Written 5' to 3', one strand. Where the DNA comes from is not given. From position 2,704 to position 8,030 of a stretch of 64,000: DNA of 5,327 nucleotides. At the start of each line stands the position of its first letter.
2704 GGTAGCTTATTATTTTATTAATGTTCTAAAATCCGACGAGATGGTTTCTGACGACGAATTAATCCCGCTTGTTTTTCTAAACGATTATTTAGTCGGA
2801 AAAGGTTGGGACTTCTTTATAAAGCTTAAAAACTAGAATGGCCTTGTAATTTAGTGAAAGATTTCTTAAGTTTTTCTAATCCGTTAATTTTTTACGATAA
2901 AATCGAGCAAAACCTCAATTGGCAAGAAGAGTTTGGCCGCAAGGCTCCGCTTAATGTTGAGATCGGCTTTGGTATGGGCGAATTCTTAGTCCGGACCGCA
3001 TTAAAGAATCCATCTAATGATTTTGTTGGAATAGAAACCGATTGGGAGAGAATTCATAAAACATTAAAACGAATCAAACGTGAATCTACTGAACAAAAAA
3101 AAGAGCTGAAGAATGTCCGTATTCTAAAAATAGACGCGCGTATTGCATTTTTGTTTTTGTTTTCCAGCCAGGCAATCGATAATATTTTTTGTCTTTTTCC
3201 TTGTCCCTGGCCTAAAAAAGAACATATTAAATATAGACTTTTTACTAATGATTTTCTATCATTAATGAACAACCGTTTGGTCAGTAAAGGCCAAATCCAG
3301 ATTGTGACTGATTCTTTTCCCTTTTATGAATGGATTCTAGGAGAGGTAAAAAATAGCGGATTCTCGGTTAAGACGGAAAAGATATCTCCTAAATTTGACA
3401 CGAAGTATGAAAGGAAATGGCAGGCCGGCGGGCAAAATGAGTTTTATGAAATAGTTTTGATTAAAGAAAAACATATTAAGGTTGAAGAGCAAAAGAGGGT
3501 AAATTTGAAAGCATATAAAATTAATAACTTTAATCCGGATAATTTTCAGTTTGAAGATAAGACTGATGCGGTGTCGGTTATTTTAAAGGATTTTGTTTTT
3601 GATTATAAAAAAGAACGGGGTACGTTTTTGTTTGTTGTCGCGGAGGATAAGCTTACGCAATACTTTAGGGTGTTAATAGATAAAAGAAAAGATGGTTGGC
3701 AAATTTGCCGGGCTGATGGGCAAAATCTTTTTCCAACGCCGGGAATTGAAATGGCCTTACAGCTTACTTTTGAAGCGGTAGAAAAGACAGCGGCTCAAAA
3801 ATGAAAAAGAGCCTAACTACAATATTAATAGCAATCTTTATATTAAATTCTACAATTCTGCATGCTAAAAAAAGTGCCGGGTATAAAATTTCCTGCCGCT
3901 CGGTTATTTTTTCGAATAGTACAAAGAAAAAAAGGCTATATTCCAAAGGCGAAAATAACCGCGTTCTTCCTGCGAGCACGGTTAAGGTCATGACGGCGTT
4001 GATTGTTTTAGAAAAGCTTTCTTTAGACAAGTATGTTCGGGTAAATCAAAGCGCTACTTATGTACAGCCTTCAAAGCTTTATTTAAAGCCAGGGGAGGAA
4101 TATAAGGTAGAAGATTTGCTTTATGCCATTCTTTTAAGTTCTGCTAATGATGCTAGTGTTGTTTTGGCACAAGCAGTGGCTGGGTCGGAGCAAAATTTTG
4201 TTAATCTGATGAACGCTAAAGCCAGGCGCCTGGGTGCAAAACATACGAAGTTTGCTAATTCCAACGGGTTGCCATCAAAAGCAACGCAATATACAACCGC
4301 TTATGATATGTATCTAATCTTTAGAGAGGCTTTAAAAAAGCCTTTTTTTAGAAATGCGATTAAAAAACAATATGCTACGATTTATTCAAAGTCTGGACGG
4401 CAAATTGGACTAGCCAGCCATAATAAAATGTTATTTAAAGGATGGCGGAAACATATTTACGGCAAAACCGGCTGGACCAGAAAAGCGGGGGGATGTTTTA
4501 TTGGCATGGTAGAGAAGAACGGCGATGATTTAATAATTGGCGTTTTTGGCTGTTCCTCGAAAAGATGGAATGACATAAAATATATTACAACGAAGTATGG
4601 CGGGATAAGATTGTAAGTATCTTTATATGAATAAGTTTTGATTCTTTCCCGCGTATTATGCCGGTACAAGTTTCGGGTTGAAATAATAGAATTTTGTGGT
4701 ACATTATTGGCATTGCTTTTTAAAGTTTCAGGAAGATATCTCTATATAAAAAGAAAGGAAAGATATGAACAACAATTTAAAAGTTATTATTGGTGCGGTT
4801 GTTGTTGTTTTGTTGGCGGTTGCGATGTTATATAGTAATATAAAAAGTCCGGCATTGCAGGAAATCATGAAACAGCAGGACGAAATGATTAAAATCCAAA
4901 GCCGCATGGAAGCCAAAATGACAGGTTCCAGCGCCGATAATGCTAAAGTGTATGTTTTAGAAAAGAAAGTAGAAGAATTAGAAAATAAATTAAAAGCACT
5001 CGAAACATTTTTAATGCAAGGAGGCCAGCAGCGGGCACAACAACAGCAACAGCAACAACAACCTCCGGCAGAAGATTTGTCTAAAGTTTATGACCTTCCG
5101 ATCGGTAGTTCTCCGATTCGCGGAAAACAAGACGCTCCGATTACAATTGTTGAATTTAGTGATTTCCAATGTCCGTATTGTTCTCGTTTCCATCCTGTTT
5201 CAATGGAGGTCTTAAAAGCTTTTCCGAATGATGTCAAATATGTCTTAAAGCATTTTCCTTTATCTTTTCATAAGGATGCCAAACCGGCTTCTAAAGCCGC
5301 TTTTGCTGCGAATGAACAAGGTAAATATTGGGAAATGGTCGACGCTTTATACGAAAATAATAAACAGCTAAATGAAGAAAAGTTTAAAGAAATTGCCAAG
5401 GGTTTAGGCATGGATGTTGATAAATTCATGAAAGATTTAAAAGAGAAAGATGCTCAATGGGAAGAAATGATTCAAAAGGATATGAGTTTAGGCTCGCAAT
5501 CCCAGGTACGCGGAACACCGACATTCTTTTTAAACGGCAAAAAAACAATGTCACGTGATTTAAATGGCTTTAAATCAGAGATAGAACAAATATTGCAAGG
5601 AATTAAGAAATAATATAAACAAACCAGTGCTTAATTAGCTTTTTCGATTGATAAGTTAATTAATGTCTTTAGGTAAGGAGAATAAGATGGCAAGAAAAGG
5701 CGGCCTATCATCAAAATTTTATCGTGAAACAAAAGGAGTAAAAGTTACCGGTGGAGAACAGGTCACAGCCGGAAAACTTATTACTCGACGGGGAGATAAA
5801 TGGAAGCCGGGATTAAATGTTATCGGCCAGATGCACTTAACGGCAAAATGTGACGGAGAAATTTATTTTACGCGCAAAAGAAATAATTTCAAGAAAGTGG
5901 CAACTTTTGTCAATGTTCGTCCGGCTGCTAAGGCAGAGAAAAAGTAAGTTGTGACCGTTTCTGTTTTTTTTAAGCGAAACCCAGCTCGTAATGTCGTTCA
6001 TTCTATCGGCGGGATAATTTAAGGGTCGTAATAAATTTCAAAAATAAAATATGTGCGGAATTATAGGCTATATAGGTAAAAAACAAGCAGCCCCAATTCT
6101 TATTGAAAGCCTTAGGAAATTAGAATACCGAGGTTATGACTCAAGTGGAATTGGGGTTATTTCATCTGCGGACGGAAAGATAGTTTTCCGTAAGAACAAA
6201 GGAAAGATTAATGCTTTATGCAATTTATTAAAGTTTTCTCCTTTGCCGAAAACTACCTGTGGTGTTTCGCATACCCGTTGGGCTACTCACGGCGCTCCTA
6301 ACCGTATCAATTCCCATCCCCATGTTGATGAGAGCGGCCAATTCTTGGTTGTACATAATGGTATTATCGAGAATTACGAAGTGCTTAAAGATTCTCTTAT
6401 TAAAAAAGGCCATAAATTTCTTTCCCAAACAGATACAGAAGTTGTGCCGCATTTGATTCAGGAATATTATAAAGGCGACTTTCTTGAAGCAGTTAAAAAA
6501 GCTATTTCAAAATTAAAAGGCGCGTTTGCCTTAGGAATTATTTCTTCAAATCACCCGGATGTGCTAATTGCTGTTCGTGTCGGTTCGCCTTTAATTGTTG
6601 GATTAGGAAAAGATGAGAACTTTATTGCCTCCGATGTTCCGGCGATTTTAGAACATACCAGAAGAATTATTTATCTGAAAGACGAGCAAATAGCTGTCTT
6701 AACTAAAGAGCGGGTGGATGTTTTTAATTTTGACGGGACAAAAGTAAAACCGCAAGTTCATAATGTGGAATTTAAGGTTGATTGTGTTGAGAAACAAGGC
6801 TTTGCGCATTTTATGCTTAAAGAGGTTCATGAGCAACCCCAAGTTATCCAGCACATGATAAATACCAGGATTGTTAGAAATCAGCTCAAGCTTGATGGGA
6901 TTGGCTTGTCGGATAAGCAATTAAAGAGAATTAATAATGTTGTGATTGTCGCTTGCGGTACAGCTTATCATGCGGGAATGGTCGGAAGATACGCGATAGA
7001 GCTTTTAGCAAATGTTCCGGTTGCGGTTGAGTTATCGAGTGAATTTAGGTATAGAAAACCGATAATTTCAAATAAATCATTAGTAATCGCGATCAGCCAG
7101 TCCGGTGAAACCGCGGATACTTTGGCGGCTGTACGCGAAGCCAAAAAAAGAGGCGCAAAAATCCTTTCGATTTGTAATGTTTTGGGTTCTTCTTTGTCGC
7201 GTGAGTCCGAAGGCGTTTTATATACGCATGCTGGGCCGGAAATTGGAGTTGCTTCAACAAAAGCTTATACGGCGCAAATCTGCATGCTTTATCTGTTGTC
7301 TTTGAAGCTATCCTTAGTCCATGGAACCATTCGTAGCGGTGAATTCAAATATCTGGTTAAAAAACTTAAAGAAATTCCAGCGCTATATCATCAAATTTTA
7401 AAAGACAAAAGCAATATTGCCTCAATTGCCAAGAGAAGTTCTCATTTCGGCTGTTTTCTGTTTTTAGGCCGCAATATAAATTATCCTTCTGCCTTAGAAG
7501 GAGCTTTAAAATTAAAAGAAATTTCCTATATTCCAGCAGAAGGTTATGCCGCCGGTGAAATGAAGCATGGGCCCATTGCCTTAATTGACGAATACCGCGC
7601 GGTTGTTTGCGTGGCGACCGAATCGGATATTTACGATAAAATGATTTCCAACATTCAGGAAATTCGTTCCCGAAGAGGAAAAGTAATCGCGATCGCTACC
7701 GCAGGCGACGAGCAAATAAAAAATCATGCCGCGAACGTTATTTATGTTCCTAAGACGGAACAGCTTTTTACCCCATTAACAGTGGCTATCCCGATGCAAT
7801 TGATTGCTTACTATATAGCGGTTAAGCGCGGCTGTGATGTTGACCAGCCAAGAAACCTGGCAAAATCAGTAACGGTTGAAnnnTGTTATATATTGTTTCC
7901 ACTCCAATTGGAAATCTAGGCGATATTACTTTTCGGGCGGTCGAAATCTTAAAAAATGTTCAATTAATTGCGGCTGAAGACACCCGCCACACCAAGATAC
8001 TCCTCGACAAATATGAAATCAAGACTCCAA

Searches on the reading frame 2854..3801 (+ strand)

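Call 56: search_protein_families(library=pfam, proteins=[window:2854-3801:+], max_evalue=0.00001)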
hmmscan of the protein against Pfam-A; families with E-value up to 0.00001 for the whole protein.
window:2854-3801:+ (316 aa): 1 family
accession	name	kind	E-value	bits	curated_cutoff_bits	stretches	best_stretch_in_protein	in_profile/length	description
PF02390.23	Methyltransf_4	-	5.1e-37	127.4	24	1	31-196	2-170/173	Putative methyltransferase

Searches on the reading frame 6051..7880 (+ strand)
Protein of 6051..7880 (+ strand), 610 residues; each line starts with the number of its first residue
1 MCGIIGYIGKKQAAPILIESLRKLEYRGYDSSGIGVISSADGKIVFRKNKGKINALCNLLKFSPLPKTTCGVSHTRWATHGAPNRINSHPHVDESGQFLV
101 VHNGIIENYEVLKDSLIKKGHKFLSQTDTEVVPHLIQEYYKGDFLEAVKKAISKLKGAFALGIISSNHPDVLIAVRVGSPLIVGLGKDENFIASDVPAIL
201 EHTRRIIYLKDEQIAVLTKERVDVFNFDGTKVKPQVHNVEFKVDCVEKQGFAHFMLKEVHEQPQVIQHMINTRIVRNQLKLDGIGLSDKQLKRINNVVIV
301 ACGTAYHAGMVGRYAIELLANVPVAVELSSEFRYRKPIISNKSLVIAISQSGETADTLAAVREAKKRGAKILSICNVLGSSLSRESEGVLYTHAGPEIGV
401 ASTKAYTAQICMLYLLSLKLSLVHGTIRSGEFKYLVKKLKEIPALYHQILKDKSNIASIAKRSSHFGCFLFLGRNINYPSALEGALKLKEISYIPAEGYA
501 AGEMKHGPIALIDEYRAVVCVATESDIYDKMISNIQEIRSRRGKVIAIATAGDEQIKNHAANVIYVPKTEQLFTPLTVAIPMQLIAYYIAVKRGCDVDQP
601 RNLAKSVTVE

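Call 56: search_protein_families(library=pfam, proteins=[window:6051-7880:+], max_evalue=0.00001)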
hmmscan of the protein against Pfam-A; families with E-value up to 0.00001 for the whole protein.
window:6051-7880:+ (610 aa): 3 families
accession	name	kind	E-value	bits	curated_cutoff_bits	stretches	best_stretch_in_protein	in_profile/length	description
PF01380.27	SIS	-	3.3e-56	189.1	25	2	291-416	2-128/131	SIS domain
PF13522.11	GATase_6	-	4.1e-19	69.3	27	1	68-186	10-121/130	Glutamine amidotransferase domain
PF13537.11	GATase_7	-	1.4e-16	61.1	25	1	88-200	13-122/123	Glutamine amidotransferase domain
